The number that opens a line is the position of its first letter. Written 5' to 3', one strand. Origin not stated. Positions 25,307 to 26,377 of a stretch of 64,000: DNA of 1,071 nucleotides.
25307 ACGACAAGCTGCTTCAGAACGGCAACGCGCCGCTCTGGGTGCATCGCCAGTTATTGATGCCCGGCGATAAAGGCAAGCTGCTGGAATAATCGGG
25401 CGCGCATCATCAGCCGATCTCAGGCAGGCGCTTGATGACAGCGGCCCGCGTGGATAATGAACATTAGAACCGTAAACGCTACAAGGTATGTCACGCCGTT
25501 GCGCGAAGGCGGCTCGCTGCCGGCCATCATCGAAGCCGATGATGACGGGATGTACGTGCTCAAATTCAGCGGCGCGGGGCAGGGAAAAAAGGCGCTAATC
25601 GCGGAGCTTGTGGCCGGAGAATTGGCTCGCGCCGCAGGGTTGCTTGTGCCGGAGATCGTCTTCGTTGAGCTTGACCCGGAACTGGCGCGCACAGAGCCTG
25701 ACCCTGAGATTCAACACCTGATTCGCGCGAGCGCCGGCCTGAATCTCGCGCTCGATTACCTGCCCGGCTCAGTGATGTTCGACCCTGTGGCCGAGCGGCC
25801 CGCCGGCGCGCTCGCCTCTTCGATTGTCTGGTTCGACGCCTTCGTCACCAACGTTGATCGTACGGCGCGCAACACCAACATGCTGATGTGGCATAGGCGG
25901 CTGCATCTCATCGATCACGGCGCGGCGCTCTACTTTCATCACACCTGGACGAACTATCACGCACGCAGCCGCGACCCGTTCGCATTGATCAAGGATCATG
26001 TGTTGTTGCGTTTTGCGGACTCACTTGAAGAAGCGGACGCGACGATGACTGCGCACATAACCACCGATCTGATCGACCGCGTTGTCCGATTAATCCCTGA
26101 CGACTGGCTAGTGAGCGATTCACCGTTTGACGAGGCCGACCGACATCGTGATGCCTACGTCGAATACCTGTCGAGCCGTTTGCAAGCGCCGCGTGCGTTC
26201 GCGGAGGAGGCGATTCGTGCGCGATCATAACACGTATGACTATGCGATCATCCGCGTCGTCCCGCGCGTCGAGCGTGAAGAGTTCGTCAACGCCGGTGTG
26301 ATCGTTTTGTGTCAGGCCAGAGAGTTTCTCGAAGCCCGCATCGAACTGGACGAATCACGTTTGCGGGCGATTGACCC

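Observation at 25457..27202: Translationally coupled HipA-like minimal kinase / DUF3037 / Uma2-nuclease module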

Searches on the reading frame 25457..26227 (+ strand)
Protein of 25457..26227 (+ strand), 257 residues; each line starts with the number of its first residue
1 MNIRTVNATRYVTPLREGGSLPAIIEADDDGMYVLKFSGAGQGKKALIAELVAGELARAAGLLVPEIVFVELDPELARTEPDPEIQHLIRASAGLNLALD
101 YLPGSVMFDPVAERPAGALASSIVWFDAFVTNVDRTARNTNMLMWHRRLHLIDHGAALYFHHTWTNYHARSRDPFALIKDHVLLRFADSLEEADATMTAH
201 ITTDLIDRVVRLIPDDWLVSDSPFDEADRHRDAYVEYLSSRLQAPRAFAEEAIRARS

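Call 3: search_protein_families(library=pfam, proteins=[window:25457-26227:+], max_evalue=0.1)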
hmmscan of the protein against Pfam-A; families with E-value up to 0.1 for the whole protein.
window:25457-26227:+ (257 aa): 1 family
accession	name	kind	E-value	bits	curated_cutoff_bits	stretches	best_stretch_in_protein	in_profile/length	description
PF20613.4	HipA_2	-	1.9e-21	76.9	27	1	14-233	7-223/240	HipA-like kinase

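Call 4: search_protein_families(library=ncbifam, proteins=[window:25457-26227:+], max_evalue=0.1)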
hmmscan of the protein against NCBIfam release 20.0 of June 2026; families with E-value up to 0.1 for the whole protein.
window:25457-26227:+ (257 aa): 0 families

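Call 5: search_protein_families(library=padloc, proteins=[window:25457-26227:+], max_evalue=0.1)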
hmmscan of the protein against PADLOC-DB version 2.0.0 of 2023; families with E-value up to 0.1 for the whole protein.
window:25457-26227:+ (257 aa): 2 families
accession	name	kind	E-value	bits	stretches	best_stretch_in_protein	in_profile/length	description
PDLC04766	PDC-M66A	-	1.2e-26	91.5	1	3-232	10-252/270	-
PDLC00564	JetA3|JetA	-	0.02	11.9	1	115-190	48-122/488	Unknown function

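Call 17: find_homologous_proteins(query=window:25457-26227:+)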
Query window:25457-26227:+ (257 aa): 8000 proteins with E <= 0.001 among 8000 candidates; the best 120 are listed.
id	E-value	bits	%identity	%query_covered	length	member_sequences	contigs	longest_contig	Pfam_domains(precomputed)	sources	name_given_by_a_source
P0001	1.1e-164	564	100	99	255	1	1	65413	PF20613.5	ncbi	ncbi:MAG: HipA family kinase [Blastocatellia bacterium]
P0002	3.3e-154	529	93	100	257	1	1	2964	PF20613.5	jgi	jgi:hypothetical protein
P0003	5.2e-153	525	92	100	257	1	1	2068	PF20613.5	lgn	-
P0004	1.8e-152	524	91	100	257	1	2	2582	PF20613.5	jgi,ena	jgi:hypothetical protein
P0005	1.1e-151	521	92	100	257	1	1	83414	PF20613.5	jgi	jgi:hypothetical protein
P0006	9.9e-150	515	90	100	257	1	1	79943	PF20613.5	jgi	jgi:hypothetical protein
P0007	7.0e-149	512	89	100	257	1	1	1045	PF20613.5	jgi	jgi:hypothetical protein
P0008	1.6e-141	488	86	100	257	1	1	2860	PF20613.5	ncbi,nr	ncbi:MAG TPA: HipA family kinase [Blastocatellia bacterium]|nr:HipA family kinase [Blastocatellia ba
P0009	1.1e-139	482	84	100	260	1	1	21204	PF20613.5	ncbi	ncbi:MAG: hypothetical protein V7641_5553 [Blastocatellia bacterium]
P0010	1.6e-139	481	84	100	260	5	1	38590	PF20613.5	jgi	jgi:hypothetical protein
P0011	1.9e-139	481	84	100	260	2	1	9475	PF20613.5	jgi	jgi:hypothetical protein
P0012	3.5e-139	480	84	100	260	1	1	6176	PF20613.5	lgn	-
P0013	4.9e-139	480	84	100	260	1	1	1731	PF20613.5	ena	-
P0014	5.5e-139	479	83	100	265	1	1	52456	PF20613.5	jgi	jgi:hypothetical protein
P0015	7.7e-139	479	83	100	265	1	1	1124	PF20613.5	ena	-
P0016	1.7e-137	475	82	100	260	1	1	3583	PF20613.5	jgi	jgi:hypothetical protein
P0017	3.1e-137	474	82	100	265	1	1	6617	PF20613.5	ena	-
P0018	3.4e-135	467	82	100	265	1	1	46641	PF20613.5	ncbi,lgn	-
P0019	6.1e-135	466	82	100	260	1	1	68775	PF20613.5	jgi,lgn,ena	-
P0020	1.7e-134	465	82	100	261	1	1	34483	PF20613.5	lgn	-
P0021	6.1e-134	463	82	100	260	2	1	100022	PF20613.5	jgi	jgi:hypothetical protein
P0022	1.3e-133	462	81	100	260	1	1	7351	PF20613.5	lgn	-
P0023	1.9e-133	461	81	100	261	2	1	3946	PF20613.5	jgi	jgi:hypothetical protein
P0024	2.2e-133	461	81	100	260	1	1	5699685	PF20613.5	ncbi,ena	-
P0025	2.5e-133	461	81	100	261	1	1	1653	PF20613.5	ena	-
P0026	3.7e-133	460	81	100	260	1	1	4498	PF20613.5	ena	-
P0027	6.2e-133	460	81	100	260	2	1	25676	PF20613.5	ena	-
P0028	6.4e-133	460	82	100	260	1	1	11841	PF20613.5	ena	-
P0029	7.3e-133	459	81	100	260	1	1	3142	PF20613.5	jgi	jgi:hypothetical protein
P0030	1.6e-132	458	81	100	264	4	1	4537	PF20613.5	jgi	jgi:hypothetical protein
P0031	1.8e-132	458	81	100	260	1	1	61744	PF20613.5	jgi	jgi:hypothetical protein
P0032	2.2e-132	458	79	100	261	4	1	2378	PF20613.5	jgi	-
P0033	2.4e-132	458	80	100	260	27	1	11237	PF20613.5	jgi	jgi:HipA-like kinase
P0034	2.4e-132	458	81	100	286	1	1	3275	PF20613.5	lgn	-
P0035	2.5e-132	458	80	100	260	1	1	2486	PF20613.5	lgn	-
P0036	4.4e-132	457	80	100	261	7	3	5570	PF20613.5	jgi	jgi:hypothetical protein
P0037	5.2e-132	457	81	100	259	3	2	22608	PF20613.5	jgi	jgi:hypothetical protein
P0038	5.6e-132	456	80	100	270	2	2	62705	PF20613.5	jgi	jgi:hypothetical protein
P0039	5.8e-132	456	80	100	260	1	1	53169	PF20613.5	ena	-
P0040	1.1e-131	456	79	100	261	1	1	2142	PF20613.5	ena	-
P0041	1.3e-131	455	79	100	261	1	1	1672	PF20613.5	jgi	jgi:hypothetical protein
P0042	1.3e-131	455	80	100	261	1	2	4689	PF20613.5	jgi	jgi:hypothetical protein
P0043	1.4e-131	455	81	100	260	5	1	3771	PF20613.5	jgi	jgi:hypothetical protein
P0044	1.6e-131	455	80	100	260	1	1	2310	PF20613.5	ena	-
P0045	1.7e-131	455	80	100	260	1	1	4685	PF20613.5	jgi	jgi:hypothetical protein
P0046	1.8e-131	455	81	99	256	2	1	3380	PF20613.5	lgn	-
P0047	2.0e-131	455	80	100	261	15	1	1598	PF20613.5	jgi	jgi:hypothetical protein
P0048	2.1e-131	455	79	100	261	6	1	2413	PF20613.5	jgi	jgi:HipA-like protein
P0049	2.3e-131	454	79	100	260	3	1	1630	PF20613.5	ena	-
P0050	3.1e-131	454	81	99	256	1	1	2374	PF20613.5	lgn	-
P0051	3.3e-131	454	79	100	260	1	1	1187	PF20613.5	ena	-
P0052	4.0e-131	454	82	99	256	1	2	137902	PF20613.5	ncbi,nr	ncbi:MAG: aminotransferase class I and II [Acidobacteria bacterium]|nr:aminotransferase class I and 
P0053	4.1e-131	454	80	100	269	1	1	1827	PF20613.5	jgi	jgi:hypothetical protein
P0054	4.9e-131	453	81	100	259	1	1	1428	PF20613.5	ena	-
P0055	5.1e-131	453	80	100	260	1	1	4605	PF20613.5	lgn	-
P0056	5.2e-131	453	79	100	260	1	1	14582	PF20613.5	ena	-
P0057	6.5e-131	453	79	100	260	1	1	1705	PF20613.5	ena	-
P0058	7.9e-131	453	78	100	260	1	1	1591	PF20613.5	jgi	jgi:hypothetical protein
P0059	7.9e-131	453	81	100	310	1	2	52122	PF20613.5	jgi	jgi:hypothetical protein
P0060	7.9e-131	453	78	100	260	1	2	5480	PF20613.5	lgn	-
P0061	8.1e-131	453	82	99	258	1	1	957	PF20613.5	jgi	jgi:hypothetical protein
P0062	8.5e-131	453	80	100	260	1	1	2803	PF20613.5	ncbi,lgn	-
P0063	8.6e-131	453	80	100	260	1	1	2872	PF20613.5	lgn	-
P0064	1.4e-130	452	79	100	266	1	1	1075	PF20613.5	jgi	jgi:hypothetical protein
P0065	1.4e-130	452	79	100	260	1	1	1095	PF20613.5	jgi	-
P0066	1.5e-130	452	86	92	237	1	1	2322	PF20613.5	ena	-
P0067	1.6e-130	452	77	100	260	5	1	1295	PF20613.5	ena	-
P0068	2.1e-130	451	80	100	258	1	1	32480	PF20613.5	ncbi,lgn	-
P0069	2.6e-130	451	80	100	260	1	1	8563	PF20613.5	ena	-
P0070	3.2e-130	451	79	100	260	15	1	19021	PF20613.5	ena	-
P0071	3.9e-130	450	81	100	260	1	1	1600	PF20613.5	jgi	jgi:hypothetical protein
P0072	4.3e-130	450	79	100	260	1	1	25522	PF20613.5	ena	-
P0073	5.3e-130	450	79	100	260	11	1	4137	PF20613.5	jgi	jgi:hypothetical protein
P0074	5.3e-130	450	79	100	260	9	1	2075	PF20613.5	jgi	jgi:hypothetical protein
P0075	5.3e-130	450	79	99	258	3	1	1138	PF20613.5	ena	-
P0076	7.4e-130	450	81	99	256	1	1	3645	PF20613.5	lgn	-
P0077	7.9e-130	449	79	100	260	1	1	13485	PF20613.5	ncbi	-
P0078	8.0e-130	449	77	100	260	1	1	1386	PF20613.5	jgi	jgi:HipA-like protein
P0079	8.3e-130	449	79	100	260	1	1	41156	PF20613.5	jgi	jgi:hypothetical protein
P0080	9.7e-130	449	80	99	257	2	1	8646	PF20613.5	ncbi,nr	ncbi:MAG TPA: HipA family kinase [Blastocatellia bacterium]|nr:HipA family kinase [Blastocatellia ba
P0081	1.0e-129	449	80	100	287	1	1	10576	PF20613.5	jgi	jgi:hypothetical protein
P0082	1.1e-129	449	78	100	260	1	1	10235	PF20613.5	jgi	jgi:hypothetical protein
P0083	1.2e-129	449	79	100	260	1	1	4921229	PF20613.5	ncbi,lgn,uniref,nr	ncbi:HipA family kinase [Gloeobacter morelensis]|uniref:Aminotransferase class I and II n=1 Tax=Gloe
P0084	1.2e-129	449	80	100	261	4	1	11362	PF20613.5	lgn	-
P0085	1.3e-129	449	78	100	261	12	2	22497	PF20613.5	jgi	jgi:hypothetical protein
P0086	1.3e-129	449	78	100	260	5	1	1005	PF20613.5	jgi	jgi:hypothetical protein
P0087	1.4e-129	449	80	99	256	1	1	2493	PF20613.5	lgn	-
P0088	1.6e-129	448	80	100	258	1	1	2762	PF20613.5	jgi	jgi:hypothetical protein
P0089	1.6e-129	448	80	100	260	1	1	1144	PF20613.5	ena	-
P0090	1.6e-129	448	79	100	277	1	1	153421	PF20613.5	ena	-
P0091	2.4e-129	448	78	100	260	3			PF20613.5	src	-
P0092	2.6e-129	448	79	100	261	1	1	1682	PF20613.5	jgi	jgi:hypothetical protein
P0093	2.7e-129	448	79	100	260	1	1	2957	PF20613.5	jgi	-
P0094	2.7e-129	448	79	100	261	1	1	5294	PF20613.5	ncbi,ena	-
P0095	2.7e-129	448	80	100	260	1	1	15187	PF20613.5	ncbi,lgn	-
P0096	2.8e-129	448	80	100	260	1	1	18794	PF20613.5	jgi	jgi:hypothetical protein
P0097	2.8e-129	448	79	100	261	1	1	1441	PF20613.5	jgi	jgi:hypothetical protein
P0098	3.0e-129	448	79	100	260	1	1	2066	PF20613.5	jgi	jgi:hypothetical protein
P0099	3.1e-129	448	79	99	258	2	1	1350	PF20613.5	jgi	-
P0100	3.2e-129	447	78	100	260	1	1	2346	PF20613.5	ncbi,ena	-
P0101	3.5e-129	447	78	100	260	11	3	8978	PF20613.5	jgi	jgi:hypothetical protein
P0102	3.6e-129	447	78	100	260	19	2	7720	PF20613.5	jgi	jgi:hypothetical protein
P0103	3.9e-129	447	79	100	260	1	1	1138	PF20613.5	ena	-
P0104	4.1e-129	447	79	100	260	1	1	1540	PF20613.5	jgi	jgi:hypothetical protein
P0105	4.4e-129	447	78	100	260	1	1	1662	PF20613.5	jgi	-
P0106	4.5e-129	447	77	100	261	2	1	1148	PF20613.5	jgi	jgi:hypothetical protein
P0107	4.7e-129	447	80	100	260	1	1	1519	PF20613.5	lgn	-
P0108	4.9e-129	447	77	100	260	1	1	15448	PF20613.5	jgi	jgi:hypothetical protein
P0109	5.2e-129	447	79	100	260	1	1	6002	PF20613.5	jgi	-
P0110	5.6e-129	447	79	99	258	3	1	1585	PF20613.5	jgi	jgi:hypothetical protein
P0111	6.0e-129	447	77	100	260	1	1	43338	PF20613.5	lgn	-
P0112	6.3e-129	446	78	100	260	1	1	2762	PF20613.5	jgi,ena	-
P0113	6.5e-129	446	78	100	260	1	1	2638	PF20613.5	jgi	jgi:hypothetical protein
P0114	6.7e-129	446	80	99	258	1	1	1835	PF20613.5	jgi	-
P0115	6.7e-129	446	79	100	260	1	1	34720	PF20613.5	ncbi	-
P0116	6.8e-129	446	80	100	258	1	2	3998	PF20613.5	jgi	jgi:hypothetical protein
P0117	7.4e-129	446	79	100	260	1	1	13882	PF20613.5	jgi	jgi:hypothetical protein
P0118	7.4e-129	446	79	100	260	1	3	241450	PF20613.5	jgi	jgi:hypothetical protein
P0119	7.6e-129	446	79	100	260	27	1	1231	PF20613.5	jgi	jgi:hypothetical protein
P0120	8.1e-129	446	79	100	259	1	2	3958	PF20613.5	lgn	-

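Call 21: find_related_loci(query=A1, collection=genome_contigs, flank=6000)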
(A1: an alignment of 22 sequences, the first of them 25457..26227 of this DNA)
Query A1 (257 aa) in genome_contigs; peptide patterns used: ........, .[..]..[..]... (x = any residue, [..] = any of these).
600 stretches matched a pattern (row limit reached: there are more); 575 encode a relative of the query (tblastn E <= 1e-3); the best 80 are kept; 80 distinct loci.
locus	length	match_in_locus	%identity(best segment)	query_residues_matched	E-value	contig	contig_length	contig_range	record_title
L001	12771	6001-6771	77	1-257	2e-133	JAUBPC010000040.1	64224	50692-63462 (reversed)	Microcoleus sp. SVA1_B3 NODE_88_length_64224_cov_50.644909, whole genome shotgun sequence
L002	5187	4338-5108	77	1-257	4e-133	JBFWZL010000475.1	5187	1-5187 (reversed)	MAG: Candidatus Binatia bacterium isolate CA_2019_TPBS_187 NODE_56424_length_5187_cov_2.546443_TPBS, whole genome shotgu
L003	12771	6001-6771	78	1-257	9e-132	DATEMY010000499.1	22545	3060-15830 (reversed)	MAG TPA_asm: Blastocatellia bacterium isolate SMAG_U8955 k141_1750591, whole genome shotgun sequence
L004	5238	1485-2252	76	2-257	3e-130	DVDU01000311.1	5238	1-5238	MAG TPA_asm: Oscillatoriaceae cyanobacterium M33_DOE_052 k141_621876, whole genome shotgun sequence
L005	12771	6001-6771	74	1-257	1e-128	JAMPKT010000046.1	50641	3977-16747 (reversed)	Microcoleus vaginatus DQ-U2 scaffold_46, whole genome shotgun sequence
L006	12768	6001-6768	75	2-257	8e-129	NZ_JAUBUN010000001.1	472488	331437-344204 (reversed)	Microcoleus sp. Aus8_D2 NODE_10_length_472488_cov_32.971203, whole genome shotgun sequence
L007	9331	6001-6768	74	2-257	7e-128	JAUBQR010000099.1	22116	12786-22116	Microcoleus sp. Pol12B4 NODE_180_length_22116_cov_23.525478, whole genome shotgun sequence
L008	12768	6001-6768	74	2-257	6e-128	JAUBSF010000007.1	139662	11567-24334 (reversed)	Microcoleus sp. K4-B3 NODE_31_length_139662_cov_54.035928, whole genome shotgun sequence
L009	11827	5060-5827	74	1-256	3e-128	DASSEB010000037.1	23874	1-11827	MAG TPA_asm: Pyrinomonadaceae bacterium isolate SMAG_U966 k141_745817, whole genome shotgun sequence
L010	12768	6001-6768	74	2-257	3e-128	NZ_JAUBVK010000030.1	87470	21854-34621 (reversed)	Microcoleus sp. ARI1-B5 strain ARI1_B5 NODE_45_length_87470_cov_40.302026, whole genome shotgun sequence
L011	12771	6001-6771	74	1-257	8e-128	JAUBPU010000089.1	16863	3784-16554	Microcoleus sp. S13_B4 NODE_286_length_16863_cov_32.163529, whole genome shotgun sequence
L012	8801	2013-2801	77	1-257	1e-127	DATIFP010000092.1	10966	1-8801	MAG TPA_asm: Blastocatellia bacterium isolate SMAG_U16398 k141_2365397, whole genome shotgun sequence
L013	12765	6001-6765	75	3-257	2e-127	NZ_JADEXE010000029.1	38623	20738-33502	Nodosilinea sp. LEGE 07298 NODE_29_length_38623_cov_12.0272, whole genome shotgun sequence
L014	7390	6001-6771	74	1-257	8e-128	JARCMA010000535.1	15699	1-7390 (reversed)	MAG: Microcoleus sp. MP8IB2.171 k99_1579559, whole genome shotgun sequence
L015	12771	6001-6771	75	1-257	1e-127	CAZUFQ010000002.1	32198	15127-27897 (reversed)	MAG TPA_asm: uncultured Enterobacteriaceae bacterium isolate binchicken_co185_61 genome assembly, contig: NODE_1738_leng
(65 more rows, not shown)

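Call 28: find_encoding_contigs(protein=P0005, flank=6000, max_places=3)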
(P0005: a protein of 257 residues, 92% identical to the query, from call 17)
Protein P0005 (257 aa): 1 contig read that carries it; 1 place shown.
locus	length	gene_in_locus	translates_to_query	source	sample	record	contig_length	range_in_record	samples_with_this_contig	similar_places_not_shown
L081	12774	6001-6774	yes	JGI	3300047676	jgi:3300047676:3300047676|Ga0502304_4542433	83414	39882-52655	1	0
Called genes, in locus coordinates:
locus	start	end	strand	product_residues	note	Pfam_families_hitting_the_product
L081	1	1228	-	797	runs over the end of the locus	PF00072:Response_reg, PF00072:Response_reg, PF00989:PAS (weak), PF08448:PAS_4 (weak), PF13426:PAS_9 (weak), PF00512:HisKA, PF02518:HATPase_c, PF00072:Response_reg, +2 more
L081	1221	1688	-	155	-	PF00072:Response_reg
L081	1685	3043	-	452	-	PF00989:PAS, PF08448:PAS_4 (weak), PF13426:PAS_9, PF08447:PAS_3 (weak), PF00512:HisKA, PF02518:HATPase_c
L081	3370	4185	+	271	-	PF03807:F420_oxidored, PF14748:P5CR_dimer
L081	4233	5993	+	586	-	PF05960:DUF885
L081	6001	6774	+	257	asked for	PF20613:HipA_2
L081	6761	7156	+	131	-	PF11236:DUF3037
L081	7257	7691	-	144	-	PF04972:BON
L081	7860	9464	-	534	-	PF00070:Pyr_redox (faint), PF00890:FAD_binding_2 (faint), PF01266:DAO, PF01494:FAD_binding_3 (faint), PF01593:Amino_oxidase, PF01946:Thi4 (weak), PF03486:HI0933_like (faint), PF13450:NAD_binding_8, +1 more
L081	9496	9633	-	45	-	-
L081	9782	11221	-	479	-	PF01979:Amidohydro_1, PF07969:Amidohydro_3 (faint)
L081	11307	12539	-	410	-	PF01938:TRAM (weak), PF02475:TRM5-TYW2_MTfase (weak), PF05175:MTS (weak), PF05958:tRNA_U5-meth_tr, PF03602:Cons_hypoth95 (weak)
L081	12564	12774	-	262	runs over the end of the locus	-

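Call 29: find_encoding_contigs(protein=P0006, flank=6000, max_places=3)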
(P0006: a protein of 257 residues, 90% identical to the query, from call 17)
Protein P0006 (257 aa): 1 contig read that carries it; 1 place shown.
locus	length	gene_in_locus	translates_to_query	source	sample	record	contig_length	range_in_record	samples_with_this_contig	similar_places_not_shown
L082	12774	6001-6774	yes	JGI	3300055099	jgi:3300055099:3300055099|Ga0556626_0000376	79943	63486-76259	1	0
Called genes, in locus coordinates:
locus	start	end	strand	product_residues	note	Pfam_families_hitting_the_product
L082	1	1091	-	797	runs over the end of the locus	PF00072:Response_reg, PF00072:Response_reg, PF00989:PAS (weak), PF08448:PAS_4 (weak), PF13188:PAS_8 (weak), PF00512:HisKA, PF02518:HATPase_c, PF00072:Response_reg, +3 more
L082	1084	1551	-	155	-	PF00072:Response_reg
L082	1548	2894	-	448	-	PF00989:PAS, PF08448:PAS_4 (weak), PF13426:PAS_9, PF08447:PAS_3 (weak), PF00512:HisKA (weak), PF02518:HATPase_c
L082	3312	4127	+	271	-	PF03807:F420_oxidored, PF14748:P5CR_dimer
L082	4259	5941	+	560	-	PF05960:DUF885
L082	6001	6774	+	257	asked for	PF20613:HipA_2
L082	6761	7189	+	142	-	PF11236:DUF3037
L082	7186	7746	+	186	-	PF05685:Uma2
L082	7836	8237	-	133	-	PF04972:BON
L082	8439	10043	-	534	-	PF00070:Pyr_redox (faint), PF00890:FAD_binding_2 (faint), PF01266:DAO, PF01494:FAD_binding_3 (faint), PF01593:Amino_oxidase, PF07992:Pyr_redox_2 (faint), PF12831:FAD_oxidored (weak), PF13450:NAD_binding_8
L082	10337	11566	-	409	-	PF01938:TRAM, PF02475:TRM5-TYW2_MTfase (weak), PF05958:tRNA_U5-meth_tr, PF03602:Cons_hypoth95 (weak), PF13649:Methyltransf_25 (faint)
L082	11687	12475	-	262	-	-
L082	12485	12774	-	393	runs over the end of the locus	PF00155:Aminotran_1_2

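Call 30: find_encoding_contigs(protein=P0001, flank=10000, max_places=3)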
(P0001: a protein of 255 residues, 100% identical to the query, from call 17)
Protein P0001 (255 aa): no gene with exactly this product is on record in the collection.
